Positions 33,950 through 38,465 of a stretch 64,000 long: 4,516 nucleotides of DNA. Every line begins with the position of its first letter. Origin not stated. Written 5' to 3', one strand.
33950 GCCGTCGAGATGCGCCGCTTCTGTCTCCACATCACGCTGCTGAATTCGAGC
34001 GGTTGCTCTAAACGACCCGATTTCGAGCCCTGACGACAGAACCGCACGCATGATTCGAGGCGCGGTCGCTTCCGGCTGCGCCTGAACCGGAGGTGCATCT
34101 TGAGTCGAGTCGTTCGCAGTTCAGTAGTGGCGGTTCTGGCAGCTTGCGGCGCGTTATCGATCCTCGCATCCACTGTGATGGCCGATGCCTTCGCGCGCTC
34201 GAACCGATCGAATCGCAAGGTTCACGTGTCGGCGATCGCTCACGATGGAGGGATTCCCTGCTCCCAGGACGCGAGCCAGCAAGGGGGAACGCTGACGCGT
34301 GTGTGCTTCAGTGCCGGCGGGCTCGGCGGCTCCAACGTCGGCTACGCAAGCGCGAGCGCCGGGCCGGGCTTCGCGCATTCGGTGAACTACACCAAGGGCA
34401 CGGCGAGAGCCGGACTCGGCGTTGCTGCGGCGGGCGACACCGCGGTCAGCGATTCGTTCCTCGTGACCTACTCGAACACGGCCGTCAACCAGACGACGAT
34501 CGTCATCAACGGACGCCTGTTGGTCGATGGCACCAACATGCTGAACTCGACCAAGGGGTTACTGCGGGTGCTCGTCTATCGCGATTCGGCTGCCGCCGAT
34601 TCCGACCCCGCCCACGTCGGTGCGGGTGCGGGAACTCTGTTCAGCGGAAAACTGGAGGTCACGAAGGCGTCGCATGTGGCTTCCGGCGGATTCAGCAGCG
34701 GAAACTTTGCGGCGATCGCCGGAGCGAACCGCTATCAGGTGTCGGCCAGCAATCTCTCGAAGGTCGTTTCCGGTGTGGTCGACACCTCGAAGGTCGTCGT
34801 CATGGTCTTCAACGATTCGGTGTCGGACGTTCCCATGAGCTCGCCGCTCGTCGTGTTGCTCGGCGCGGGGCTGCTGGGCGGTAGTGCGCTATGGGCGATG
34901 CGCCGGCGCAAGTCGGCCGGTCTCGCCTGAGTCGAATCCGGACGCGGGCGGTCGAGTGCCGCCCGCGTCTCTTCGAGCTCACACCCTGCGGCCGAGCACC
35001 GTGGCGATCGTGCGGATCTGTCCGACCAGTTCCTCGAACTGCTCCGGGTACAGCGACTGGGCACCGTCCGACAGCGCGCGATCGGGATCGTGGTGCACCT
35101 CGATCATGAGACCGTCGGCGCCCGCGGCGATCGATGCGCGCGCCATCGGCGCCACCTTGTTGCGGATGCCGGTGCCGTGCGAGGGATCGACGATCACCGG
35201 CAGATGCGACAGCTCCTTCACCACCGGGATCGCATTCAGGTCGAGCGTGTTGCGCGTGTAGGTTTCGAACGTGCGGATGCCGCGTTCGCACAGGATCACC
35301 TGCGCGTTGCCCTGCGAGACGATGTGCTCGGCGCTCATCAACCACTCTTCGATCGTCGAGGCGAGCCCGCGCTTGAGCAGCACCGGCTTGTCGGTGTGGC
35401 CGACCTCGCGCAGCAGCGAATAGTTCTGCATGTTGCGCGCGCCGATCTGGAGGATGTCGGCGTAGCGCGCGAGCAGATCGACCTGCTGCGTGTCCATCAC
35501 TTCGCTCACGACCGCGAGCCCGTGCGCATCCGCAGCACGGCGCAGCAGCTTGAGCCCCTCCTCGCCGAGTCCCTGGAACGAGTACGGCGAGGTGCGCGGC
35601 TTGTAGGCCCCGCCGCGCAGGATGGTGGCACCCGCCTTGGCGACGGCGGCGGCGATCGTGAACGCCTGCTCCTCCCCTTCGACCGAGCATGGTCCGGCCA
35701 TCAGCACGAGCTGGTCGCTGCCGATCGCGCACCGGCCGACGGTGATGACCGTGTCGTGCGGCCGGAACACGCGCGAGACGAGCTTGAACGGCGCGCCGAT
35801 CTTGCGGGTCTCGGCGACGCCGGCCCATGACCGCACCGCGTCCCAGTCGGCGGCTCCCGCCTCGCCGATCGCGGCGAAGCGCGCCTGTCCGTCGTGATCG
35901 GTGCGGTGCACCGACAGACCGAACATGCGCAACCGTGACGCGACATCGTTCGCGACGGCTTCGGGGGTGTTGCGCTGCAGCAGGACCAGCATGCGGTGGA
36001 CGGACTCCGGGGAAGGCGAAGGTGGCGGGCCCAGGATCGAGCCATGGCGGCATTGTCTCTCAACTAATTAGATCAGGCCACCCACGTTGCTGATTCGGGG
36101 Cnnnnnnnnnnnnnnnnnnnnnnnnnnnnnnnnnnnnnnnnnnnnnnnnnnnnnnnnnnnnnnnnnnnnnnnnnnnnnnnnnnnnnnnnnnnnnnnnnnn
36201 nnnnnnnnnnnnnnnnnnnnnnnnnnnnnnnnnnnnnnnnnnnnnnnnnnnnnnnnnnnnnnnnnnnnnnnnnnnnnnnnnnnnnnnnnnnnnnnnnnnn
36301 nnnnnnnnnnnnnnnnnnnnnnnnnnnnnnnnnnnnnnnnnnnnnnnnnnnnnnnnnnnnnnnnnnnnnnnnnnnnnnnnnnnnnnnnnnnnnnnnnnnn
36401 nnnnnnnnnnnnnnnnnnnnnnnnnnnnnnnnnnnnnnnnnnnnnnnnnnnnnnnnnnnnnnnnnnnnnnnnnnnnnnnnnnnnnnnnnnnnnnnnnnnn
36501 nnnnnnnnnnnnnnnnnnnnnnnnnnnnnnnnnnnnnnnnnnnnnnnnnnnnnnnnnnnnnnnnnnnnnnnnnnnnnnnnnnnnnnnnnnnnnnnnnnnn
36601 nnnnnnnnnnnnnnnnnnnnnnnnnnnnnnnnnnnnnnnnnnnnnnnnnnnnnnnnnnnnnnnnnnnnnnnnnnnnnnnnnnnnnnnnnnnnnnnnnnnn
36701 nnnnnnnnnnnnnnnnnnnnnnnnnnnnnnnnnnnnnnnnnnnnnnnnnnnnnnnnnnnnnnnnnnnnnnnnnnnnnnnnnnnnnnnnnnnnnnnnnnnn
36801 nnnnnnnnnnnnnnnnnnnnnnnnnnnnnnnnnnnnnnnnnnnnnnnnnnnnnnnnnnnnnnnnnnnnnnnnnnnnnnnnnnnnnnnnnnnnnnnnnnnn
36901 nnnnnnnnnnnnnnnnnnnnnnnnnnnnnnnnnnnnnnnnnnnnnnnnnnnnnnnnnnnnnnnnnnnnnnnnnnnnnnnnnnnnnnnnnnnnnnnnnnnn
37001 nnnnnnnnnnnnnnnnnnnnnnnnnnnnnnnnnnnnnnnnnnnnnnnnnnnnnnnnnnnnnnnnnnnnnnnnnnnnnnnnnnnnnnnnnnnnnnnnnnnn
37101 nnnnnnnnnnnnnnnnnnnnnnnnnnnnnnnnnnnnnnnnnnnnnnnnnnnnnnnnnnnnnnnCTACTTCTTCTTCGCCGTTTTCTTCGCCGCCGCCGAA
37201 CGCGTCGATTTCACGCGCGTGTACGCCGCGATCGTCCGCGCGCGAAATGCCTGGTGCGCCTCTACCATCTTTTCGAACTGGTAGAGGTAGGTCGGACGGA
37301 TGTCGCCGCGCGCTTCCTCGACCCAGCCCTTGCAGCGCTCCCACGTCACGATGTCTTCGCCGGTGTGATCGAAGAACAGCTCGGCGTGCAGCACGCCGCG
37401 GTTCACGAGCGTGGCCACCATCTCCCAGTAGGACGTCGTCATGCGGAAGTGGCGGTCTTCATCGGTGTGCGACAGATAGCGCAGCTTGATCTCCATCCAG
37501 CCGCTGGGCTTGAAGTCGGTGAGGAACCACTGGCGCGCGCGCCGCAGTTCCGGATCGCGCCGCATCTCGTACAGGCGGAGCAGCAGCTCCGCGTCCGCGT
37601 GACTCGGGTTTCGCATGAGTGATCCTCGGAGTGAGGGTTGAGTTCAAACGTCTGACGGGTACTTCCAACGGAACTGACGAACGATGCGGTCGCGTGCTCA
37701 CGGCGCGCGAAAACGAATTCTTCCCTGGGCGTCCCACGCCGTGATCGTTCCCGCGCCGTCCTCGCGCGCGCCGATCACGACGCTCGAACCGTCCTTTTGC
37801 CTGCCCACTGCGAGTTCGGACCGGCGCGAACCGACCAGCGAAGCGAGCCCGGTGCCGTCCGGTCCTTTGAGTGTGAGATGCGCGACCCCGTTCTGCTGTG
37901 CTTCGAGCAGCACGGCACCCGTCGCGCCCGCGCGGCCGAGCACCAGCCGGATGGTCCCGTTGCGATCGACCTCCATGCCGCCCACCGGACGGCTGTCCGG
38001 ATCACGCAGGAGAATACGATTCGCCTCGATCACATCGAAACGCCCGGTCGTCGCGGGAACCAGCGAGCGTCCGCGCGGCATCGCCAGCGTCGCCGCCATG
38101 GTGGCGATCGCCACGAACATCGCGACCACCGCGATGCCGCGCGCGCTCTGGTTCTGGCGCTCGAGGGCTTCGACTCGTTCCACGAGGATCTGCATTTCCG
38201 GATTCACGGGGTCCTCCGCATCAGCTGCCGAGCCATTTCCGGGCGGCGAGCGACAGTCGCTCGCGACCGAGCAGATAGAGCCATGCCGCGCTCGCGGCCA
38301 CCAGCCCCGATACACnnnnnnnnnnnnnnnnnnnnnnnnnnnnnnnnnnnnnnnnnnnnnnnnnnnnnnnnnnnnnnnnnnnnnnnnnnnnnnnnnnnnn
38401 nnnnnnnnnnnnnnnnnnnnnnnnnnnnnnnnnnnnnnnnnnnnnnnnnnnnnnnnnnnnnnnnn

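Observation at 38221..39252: Exosortase-like polytopic membrane gene disrupted by a frameshift in a GGC run, near a PEP-CTERM substrate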

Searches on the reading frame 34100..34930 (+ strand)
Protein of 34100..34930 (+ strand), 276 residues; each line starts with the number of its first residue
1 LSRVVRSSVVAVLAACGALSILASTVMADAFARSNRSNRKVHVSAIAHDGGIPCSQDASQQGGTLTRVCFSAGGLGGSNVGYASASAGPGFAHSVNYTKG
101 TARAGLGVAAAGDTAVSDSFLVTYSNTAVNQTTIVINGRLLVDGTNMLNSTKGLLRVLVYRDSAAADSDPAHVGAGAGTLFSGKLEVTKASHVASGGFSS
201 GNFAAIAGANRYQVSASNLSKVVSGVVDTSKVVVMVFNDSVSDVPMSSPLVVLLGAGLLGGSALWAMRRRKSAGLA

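Call 12: search_protein_families(library=ncbifam, proteins=[window:34100-34930:+], max_evalue=1)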
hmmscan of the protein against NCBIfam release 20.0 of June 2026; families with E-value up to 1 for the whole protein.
window:34100-34930:+ (276 aa): 1 family
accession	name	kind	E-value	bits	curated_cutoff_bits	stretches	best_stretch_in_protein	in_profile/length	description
TIGR01167.1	LPXTG_anchor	domain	0.039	14.6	15.9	1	247-271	9-33/34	LPXTG cell wall anchor domain-containing protein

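Call 21: search_protein_families(library=pfam, proteins=[window:34100-34930:+], max_evalue=10)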
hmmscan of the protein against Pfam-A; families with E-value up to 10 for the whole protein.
window:34100-34930:+ (276 aa): 1 family
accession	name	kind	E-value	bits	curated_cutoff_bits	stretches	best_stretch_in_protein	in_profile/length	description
PF00746.26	Gram_pos_anchor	-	1.3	9.5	20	1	248-272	17-41/43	LPXTG cell wall anchor motif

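Call 22: find_homologous_proteins(query=window:34100-34930:+, max_evalue=0.01)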
Query window:34100-34930:+ (276 aa): 2 proteins with E <= 0.01 among 8000 candidates.
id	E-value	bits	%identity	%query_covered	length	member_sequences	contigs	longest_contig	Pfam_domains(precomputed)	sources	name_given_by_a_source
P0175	4.7e-150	516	100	91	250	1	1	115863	-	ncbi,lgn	-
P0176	6.3e-129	447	86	91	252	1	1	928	-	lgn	-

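Call 24: find_encoding_contigs(protein=P0175, flank=10000, max_places=2)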
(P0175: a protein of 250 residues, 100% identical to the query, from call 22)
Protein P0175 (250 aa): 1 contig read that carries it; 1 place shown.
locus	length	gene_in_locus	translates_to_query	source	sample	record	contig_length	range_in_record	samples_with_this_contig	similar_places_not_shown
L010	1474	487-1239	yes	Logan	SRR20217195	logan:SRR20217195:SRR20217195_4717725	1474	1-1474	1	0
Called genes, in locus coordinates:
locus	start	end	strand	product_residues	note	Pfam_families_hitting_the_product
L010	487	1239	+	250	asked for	-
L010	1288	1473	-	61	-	?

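Call 73: find_encoding_contigs(protein=P0176, flank=2000, max_places=2)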
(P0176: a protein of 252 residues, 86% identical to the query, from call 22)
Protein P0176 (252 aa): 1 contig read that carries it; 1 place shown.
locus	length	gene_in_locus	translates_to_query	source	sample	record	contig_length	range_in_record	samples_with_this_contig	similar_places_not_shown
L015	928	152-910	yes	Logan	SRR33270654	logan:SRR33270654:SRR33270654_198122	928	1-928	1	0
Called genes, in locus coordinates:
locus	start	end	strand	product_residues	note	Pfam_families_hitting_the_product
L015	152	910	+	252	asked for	-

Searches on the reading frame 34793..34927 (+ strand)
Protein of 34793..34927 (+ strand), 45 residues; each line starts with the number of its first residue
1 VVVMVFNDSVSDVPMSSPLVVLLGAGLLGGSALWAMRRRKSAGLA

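Call 21: search_protein_families(library=pfam, proteins=[window:34814-34927:+], max_evalue=10)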
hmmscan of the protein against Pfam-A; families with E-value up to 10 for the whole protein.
seq(38 aa): 1 family
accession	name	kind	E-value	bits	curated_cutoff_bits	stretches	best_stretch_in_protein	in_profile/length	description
PF00746.26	Gram_pos_anchor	-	0.012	15.9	20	1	10-34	17-41/43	LPXTG cell wall anchor motif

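Call 55: search_protein_families(library=ncbifam, proteins=[window:34793-34927:+], max_evalue=10)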
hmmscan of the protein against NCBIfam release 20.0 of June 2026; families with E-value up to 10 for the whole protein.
seq(45 aa): 1 family
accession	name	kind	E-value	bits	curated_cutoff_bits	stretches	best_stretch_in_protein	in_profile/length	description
TIGR01167.1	LPXTG_anchor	domain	0.00098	19.7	15.9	1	16-40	9-33/34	LPXTG cell wall anchor domain-containing protein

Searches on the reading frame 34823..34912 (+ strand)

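Call 55: search_protein_families(library=ncbifam, proteins=[window:34823-34912:+], max_evalue=10)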
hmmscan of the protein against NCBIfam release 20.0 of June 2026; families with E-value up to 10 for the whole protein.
seq(30 aa): 4 families
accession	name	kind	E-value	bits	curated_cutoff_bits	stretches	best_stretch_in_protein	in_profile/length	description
TIGR01167.1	LPXTG_anchor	domain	0.00089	19.8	15.9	1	6-30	9-33/34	LPXTG cell wall anchor domain-containing protein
NF058571.1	GVDTG_CTERM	domain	0.025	14.9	29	1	7-29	20-44/44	GVDTG sorting domain-containing protein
NF041528.1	strep_LAETG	domain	0.71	9.7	30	1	16-29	20-35/35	LAETG motif-containing sortase-dependent surface protein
TIGR02595.1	PEP_CTERM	domain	5.2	8.1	16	0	11-30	8-24/24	PEP-CTERM sorting domain-containing protein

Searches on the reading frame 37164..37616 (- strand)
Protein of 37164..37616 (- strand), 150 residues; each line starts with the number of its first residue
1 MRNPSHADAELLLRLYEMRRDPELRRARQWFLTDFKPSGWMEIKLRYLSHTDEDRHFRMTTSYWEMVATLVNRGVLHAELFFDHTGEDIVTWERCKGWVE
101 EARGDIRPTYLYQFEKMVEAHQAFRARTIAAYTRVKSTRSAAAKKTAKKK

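Call 12: search_protein_families(library=ncbifam, proteins=[window:37164-37616:-], max_evalue=1)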
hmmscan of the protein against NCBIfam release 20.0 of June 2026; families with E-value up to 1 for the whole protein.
window:37164-37616:- (150 aa): 0 families

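Call 21: search_protein_families(library=pfam, proteins=[window:37164-37616:-], max_evalue=10)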
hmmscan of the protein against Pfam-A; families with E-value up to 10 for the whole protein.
window:37164-37616:- (150 aa): 2 families
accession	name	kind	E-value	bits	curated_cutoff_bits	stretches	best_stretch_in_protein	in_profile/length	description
PF15956.11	DUF4760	-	1.6e-20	74.1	25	1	6-119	3-139/141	Domain of unknown function (DUF4760)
PF00060.32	Lig_chan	-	0.24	11.7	30.8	1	30-75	20-59/146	Ligand-gated ion channel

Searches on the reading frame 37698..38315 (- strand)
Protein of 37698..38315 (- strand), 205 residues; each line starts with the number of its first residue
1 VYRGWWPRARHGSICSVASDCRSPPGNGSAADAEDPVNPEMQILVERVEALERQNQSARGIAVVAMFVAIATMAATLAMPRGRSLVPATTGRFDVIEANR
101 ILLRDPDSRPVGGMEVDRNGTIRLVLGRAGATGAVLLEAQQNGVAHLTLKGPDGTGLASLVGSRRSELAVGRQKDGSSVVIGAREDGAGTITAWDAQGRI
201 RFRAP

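Call 12: search_protein_families(library=ncbifam, proteins=[window:37698-38315:-], max_evalue=1)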
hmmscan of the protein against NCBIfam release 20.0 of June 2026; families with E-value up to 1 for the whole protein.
window:37698-38315:- (205 aa): 0 families

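Call 21: search_protein_families(library=pfam, proteins=[window:37698-38315:-], max_evalue=10)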
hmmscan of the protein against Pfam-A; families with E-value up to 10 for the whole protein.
window:37698-38315:- (205 aa): 2 families
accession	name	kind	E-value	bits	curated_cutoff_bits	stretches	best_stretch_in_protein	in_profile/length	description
PF13629.12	T2SS-T3SS_pil_N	-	0.064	13.4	23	1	174-200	37-64/72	Pilus formation protein N terminal region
PF04335.19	VirB8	-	0.14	12.4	23.2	1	42-87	4-49/213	VirB8 protein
